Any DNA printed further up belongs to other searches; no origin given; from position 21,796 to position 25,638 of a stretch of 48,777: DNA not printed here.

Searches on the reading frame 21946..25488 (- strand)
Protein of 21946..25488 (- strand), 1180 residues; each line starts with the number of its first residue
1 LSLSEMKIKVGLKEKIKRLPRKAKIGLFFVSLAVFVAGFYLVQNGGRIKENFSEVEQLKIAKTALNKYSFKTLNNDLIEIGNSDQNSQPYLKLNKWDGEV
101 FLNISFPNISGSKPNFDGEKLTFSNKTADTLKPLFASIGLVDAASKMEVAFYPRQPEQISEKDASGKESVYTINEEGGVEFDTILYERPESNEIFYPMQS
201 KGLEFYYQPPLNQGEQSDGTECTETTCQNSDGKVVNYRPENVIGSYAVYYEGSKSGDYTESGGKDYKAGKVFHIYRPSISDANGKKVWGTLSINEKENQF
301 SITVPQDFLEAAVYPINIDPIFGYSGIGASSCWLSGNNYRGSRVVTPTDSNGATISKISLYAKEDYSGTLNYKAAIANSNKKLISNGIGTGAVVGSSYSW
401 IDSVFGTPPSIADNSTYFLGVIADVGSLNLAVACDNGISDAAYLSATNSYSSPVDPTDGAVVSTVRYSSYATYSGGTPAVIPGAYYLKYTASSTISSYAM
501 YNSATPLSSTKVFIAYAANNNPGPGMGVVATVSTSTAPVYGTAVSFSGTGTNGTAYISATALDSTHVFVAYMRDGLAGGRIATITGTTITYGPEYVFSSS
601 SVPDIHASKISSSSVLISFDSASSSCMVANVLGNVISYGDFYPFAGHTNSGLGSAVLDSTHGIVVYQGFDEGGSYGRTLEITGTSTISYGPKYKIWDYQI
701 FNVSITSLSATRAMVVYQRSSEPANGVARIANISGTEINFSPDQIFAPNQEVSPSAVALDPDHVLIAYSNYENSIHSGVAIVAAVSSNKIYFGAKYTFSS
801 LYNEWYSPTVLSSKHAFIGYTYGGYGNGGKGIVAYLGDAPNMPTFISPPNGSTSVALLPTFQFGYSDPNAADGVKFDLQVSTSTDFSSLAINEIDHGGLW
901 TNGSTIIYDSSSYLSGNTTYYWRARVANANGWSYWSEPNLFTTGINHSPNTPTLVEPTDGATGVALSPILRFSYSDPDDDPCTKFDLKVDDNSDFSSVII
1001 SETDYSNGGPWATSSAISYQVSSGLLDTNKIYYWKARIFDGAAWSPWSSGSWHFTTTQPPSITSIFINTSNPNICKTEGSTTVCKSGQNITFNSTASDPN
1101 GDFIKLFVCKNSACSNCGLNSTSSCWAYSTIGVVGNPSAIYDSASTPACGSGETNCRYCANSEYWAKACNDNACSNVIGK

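Call 50: search_protein_families(library=pfam, proteins=[window:21946-25488:-], max_evalue=0.1)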
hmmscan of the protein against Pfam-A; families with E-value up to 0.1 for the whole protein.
window:21946-25488:- (1180 aa): 1 family
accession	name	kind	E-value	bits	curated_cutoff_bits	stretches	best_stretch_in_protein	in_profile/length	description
PF25788.1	Ig_Rha78A_N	-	1.1e-08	35.7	27.4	1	872-945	34-103/105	Rha78A-like, N-terminal immunoglobulin domain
